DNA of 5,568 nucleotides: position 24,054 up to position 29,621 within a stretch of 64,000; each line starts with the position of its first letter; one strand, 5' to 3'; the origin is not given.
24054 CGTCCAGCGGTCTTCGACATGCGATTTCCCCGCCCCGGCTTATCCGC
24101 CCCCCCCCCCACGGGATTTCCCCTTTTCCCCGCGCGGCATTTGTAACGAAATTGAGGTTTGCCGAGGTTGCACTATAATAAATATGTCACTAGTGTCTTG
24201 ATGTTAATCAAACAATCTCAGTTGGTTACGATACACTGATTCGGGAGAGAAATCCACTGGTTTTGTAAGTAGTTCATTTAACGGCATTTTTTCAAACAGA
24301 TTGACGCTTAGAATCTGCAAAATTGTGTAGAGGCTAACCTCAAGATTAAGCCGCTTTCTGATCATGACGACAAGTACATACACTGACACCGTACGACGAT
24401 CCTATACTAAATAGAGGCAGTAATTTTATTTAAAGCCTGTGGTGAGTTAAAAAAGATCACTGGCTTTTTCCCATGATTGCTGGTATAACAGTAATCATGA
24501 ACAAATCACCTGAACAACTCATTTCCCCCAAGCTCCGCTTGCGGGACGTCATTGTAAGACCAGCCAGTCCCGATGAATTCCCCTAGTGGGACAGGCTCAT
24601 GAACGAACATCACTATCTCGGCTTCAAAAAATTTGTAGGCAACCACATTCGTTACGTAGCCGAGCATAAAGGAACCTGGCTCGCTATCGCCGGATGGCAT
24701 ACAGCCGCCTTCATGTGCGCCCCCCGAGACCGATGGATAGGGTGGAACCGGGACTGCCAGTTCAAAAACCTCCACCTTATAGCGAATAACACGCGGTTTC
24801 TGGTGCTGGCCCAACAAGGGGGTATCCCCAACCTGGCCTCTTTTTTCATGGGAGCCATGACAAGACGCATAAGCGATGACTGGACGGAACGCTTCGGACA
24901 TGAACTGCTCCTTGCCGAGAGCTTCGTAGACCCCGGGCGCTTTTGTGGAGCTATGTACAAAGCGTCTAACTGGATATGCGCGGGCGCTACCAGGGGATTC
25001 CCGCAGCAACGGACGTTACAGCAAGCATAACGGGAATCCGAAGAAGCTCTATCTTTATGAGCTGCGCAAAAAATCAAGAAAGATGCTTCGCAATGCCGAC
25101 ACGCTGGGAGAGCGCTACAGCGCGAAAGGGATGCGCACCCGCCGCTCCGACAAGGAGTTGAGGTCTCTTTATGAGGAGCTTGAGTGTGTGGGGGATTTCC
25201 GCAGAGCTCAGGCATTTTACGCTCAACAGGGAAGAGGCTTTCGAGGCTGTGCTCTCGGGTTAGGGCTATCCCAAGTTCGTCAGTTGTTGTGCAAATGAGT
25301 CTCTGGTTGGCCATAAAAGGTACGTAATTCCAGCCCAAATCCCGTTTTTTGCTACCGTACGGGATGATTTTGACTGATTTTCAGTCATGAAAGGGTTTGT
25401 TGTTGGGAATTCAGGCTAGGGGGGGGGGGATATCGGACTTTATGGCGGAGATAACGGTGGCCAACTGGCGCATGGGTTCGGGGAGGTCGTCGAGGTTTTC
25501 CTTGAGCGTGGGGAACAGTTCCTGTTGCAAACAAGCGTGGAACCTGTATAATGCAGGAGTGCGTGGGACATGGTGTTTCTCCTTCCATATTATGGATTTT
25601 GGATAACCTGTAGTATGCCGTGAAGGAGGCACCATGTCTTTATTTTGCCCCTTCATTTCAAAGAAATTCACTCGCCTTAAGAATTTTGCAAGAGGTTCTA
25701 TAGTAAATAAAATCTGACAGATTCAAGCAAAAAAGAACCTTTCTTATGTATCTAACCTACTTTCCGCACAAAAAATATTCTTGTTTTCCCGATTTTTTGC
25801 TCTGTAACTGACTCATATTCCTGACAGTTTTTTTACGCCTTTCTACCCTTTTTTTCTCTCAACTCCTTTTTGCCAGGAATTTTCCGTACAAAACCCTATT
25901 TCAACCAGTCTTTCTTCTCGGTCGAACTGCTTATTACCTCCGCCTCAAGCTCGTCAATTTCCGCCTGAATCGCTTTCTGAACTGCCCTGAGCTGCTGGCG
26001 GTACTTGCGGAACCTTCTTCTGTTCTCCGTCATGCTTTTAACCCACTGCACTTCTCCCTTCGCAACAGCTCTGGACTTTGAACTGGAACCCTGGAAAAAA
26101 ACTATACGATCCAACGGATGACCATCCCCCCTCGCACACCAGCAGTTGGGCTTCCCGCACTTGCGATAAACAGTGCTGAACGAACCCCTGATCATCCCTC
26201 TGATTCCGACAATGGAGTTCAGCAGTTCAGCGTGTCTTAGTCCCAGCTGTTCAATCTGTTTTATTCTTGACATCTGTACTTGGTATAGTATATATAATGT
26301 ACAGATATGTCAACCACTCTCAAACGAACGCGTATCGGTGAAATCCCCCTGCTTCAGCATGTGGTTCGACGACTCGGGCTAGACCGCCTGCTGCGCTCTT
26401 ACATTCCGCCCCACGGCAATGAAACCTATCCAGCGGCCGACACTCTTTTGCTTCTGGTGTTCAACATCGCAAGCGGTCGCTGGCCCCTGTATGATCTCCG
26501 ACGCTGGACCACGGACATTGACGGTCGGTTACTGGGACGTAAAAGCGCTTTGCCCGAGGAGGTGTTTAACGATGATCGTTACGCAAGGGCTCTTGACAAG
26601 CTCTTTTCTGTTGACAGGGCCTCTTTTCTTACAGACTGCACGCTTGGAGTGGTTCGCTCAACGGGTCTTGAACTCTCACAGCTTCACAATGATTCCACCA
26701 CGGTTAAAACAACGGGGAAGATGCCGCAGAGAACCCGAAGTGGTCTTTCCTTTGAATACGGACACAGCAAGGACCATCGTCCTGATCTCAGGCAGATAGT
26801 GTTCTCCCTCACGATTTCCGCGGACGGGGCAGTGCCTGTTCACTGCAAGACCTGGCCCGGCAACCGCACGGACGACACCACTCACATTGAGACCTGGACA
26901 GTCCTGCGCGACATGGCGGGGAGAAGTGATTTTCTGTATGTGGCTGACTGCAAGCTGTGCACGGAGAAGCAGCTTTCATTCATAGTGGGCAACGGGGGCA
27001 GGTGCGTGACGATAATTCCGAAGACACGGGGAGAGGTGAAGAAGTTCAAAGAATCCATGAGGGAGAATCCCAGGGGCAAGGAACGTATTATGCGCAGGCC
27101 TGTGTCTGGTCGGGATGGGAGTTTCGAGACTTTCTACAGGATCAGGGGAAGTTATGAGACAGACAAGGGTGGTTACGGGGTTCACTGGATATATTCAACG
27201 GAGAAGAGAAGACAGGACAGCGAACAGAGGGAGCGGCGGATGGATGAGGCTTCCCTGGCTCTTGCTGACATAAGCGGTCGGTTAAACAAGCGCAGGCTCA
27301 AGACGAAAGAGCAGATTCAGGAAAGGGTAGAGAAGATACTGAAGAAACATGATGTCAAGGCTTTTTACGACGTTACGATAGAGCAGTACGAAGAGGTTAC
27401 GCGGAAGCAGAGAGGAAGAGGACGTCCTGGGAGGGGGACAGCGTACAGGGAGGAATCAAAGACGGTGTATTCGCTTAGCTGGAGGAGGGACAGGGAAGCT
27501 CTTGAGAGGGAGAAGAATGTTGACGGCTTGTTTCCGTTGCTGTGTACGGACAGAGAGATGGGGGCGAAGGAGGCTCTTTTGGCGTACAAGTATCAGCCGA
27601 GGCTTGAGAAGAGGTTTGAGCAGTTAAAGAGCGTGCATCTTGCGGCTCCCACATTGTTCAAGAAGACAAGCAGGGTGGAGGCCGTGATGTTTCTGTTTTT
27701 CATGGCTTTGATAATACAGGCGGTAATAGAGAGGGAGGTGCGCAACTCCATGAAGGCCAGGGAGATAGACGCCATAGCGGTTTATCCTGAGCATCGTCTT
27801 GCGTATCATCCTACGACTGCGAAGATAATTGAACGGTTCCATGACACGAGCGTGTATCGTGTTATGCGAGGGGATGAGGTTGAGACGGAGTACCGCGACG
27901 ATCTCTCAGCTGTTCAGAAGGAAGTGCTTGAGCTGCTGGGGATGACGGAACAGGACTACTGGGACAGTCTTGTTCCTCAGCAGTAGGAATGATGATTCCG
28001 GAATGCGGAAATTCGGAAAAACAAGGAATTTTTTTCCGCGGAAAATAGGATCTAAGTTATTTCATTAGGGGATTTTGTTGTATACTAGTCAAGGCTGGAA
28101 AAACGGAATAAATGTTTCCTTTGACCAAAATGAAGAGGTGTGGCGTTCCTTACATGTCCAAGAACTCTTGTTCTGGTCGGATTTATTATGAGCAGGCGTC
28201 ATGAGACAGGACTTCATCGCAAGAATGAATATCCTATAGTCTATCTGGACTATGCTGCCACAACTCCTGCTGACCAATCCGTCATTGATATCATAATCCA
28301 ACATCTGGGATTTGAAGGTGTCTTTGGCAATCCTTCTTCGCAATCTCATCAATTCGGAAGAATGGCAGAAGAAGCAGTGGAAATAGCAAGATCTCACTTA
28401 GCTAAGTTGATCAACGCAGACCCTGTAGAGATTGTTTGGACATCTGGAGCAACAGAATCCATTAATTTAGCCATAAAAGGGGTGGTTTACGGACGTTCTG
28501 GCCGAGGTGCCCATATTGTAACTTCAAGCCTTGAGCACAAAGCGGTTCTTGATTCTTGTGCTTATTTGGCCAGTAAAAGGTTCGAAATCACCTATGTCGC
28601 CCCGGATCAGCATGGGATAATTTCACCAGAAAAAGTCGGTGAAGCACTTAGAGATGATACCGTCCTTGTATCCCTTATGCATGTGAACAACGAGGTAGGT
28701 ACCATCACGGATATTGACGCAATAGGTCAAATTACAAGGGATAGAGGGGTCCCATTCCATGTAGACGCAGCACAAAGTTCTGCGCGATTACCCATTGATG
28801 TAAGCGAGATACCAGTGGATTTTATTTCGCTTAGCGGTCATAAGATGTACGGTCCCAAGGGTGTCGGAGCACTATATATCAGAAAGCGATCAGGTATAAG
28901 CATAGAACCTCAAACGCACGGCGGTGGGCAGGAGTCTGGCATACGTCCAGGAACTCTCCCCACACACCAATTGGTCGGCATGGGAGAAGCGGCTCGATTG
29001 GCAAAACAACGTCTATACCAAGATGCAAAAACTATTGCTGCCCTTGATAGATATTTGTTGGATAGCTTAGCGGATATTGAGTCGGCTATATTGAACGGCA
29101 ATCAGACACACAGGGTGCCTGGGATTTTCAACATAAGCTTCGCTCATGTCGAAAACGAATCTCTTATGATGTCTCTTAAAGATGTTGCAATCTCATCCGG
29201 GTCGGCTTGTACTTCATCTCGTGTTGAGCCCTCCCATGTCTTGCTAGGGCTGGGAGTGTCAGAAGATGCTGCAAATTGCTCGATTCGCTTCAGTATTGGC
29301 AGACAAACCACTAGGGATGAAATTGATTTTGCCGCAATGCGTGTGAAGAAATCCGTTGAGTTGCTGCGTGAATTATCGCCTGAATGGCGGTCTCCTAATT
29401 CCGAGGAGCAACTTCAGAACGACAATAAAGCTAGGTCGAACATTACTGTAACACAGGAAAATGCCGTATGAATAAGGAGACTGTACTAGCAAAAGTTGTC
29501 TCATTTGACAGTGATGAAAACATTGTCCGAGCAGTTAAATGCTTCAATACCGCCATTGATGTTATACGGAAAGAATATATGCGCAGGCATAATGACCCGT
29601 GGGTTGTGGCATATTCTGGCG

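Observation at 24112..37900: Accessory island between uvrA and glyA: an IS graveyard followed by the candidate defence operon and an AT-rich tail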

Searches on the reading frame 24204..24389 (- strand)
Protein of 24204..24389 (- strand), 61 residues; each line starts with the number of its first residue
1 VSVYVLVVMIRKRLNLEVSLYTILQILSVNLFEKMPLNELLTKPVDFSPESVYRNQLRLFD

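Call 4: search_protein_families(library=pfam, proteins=[window:24204-24389:-], max_evalue=0.01)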
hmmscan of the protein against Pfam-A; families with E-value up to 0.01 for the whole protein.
window:24204-24389:- (61 aa): 0 families

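Call 25: search_protein_families(library=pfam, proteins=[window:24207-24380:-], max_evalue=1)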
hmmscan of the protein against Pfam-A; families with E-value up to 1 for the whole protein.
seq(58 aa): 0 families

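Call 88: search_protein_families(library=ncbifam, proteins=[window:24207-24380:-], max_evalue=1)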
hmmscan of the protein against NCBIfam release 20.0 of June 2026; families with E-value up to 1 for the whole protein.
seq(58 aa): 1 family
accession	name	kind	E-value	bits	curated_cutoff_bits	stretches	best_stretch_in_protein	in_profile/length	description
NF040842.1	elici_assc_perm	equivalog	0.046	12.5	250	1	1-43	395-438/513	elicitor-associated permease-like protein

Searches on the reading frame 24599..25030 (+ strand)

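Call 4: search_protein_families(library=pfam, proteins=[window:24599-25030:+], max_evalue=0.01)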
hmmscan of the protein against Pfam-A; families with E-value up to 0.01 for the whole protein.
window:24599-25030:+ (143 aa): 1 family
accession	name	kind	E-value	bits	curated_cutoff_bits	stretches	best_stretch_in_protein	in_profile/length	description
PF14236.12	DruA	-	1.3e-18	67.7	27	1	2-133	69-219/297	Druantia protein DruA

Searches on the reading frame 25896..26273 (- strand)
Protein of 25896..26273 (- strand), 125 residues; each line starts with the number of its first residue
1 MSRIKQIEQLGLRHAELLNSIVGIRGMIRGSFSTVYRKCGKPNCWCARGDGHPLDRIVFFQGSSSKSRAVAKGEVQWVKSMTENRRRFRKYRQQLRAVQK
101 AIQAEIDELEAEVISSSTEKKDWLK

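Call 4: search_protein_families(library=pfam, proteins=[window:25896-26273:-], max_evalue=0.01)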
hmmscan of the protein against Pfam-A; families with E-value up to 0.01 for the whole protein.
window:25896-26273:- (125 aa): 3 families
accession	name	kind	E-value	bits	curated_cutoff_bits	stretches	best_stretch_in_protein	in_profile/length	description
PF20586.3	DUF6788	-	6.8e-13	49.1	27.2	1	8-102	2-99/103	Family of unknown function (DUF6788)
PF14943.11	MRP-S26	-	0.0051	17.2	27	1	65-122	10-67/168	Mitochondrial ribosome subunit S26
PF02583.22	Trns_repr_metal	-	0.0099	16.7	22.8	0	71-110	12-51/78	Metal-sensitive transcriptional repressor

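Call 15: search_protein_families(library=ncbifam, proteins=[window:25896-26273:-], max_evalue=0.00001)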
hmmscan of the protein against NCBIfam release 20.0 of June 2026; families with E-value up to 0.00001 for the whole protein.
window:25896-26273:- (125 aa): 0 families

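Call 74: search_protein_families(library=phrogs, proteins=[window:25896-26273:-], max_evalue=0.01)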
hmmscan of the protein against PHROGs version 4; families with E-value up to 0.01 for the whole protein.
window:25896-26273:- (125 aa): 0 families

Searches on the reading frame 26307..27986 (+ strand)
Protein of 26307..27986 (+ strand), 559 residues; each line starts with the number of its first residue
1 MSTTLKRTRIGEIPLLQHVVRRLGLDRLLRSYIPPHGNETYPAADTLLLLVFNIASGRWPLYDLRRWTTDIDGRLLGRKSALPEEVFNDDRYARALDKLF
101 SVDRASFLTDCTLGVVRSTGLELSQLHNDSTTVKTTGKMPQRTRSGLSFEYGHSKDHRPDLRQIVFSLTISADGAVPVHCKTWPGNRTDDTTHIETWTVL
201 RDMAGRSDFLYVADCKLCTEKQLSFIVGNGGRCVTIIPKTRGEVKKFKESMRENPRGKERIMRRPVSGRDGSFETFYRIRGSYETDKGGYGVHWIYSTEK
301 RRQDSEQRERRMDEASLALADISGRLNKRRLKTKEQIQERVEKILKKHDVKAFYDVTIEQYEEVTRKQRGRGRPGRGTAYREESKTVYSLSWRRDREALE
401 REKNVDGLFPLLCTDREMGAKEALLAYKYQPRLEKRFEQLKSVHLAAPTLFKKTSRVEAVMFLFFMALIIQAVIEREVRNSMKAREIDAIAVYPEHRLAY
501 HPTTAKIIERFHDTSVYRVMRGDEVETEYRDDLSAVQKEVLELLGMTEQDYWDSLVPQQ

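Call 4: search_protein_families(library=pfam, proteins=[window:26307-27986:+], max_evalue=0.01)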
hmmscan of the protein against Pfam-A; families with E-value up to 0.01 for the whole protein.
window:26307-27986:+ (559 aa): 1 family
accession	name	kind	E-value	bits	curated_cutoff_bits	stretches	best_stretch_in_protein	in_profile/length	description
PF14104.11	DUF4277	-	1.1e-10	42.4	25.4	1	8-109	4-105/109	Domain of unknown function (DUF4277)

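Call 15: search_protein_families(library=ncbifam, proteins=[window:26307-27986:+], max_evalue=0.00001)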
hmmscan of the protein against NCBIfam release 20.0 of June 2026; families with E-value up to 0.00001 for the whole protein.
window:26307-27986:+ (559 aa): 1 family
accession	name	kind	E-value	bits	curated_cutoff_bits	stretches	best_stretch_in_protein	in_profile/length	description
NF033559.2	transpos_IS1634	equivalog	4.4e-74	250.2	100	1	6-547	36-482/483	IS1634 family transposase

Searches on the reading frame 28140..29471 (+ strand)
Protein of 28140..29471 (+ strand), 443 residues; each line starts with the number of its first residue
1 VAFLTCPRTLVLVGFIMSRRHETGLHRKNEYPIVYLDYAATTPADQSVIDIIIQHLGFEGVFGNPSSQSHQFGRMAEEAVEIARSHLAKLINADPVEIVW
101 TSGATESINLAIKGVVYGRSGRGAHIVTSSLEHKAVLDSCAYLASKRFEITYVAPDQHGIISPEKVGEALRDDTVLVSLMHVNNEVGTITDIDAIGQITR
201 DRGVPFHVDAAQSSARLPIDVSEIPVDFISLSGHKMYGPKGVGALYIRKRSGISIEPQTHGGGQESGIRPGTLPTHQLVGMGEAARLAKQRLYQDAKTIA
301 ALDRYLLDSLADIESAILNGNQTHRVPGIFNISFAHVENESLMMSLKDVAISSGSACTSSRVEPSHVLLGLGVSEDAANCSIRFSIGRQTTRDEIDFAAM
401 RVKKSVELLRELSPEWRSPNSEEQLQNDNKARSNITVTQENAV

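Call 3: search_protein_families(library=pfam, proteins=[window:28140-29471:+], max_evalue=0.01)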
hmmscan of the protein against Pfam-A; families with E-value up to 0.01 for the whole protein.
window:28140-29471:+ (443 aa): 4 families
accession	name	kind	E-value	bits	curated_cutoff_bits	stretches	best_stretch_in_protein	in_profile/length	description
PF00266.25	Aminotran_5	-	4.7e-82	276.3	21.5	1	34-396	1-369/371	Aminotransferase class-V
PF01053.26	Cys_Met_Meta_PP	-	7e-05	22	27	1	66-214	40-178/381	Cys/Met metabolism PLP-dependent enzyme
PF01041.23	DegT_DnrJ_EryC1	-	0.00038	20.2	19.8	1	99-213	43-149/360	DegT/DnrJ/EryC1/StrS aminotransferase family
PF01212.27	Beta_elim_lyase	-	0.0044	16.8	27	1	148-233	96-197/288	Beta-eliminating lyase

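Call 5: search_protein_families(library=padloc, proteins=[window:28140-29471:+], max_evalue=0.01)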
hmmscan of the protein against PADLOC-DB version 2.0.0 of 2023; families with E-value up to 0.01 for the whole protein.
window:28140-29471:+ (443 aa): 2 families
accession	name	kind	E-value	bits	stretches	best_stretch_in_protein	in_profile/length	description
PDLC02759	SspA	-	8.4e-154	510.4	1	35-410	1-374/374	SspA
PDLC02657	DndA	-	5.7e-152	504.3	1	34-405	1-371/372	DndA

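Call 6: search_protein_families(library=ncbifam, proteins=[window:28140-29471:+], max_evalue=0.01)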
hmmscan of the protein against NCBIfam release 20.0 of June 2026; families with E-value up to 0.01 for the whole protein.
window:28140-29471:+ (443 aa): 33 families (the best 25 are shown)
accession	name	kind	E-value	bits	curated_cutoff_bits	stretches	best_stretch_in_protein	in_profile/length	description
NF010611.0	PRK14012.1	equivalog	6.1e-160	532.6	548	1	34-417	7-390/406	IscS subfamily cysteine desulfurase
TIGR02006.1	IscS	equivalog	2.4e-154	514.2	643.2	1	34-417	5-386/402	IscS subfamily cysteine desulfurase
TIGR03402.1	FeS_nifS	equivalog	2.7e-122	408.2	530.75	1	34-414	1-378/379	cysteine desulfurase NifS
TIGR03235.1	DNA_S_dndA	equivalog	1.2e-119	399.7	480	1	35-385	1-352/353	cysteine desulfurase DndA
TIGR03403.1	nifS_epsilon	equivalog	2.6e-91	306.3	587.7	1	34-413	1-380/382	NifS family cysteine desulfurase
NF002806.0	PRK02948.1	subfamily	2e-80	270.6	304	1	34-398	2-364/381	IscS subfamily cysteine desulfurase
TIGR01979.1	sufS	subfamily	1.7e-53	181.9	475.1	1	28-405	14-398/403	SufS family cysteine desulfurase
TIGR01977.1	am_tr_V_EF2568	hypoth_equivalog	1.9e-47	162.1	377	1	34-397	1-368/376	cysteine desulfurase family protein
NF041166.1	f2_encap_cargo1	exception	4.1e-42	145.1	800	1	29-263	242-475/623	family 2A encapsulin nanocompartment cargo protein cysteine desulfurase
NF040779.1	Sec_lyase_SclA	exception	5.7e-36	124.2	525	1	34-402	1-373/378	selenocysteine lyase SclA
NF008126.0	PRK10874.1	equivalog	5.1e-31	108.2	607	1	33-283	20-275/401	cysteine desulfurase CsdA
NF006791.0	PRK09295.1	equivalog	6.8e-31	107.8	661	1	28-263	19-254/406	cysteine desulfurase SufS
TIGR03392.1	FeS_syn_CsdA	equivalog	9.3e-29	100.8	493.6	1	33-409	17-396/398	cysteine desulfurase CsdA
TIGR01976.1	am_tr_V_VC1184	hypoth_equivalog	3.4e-28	99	352.35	1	29-396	17-395/401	cysteine desulfurase-like protein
TIGR04343.1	egtE_PLP_lyase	equivalog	1.2e-16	60.6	400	1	32-261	13-229/370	ergothioneine biosynthesis PLP-dependent enzyme EgtE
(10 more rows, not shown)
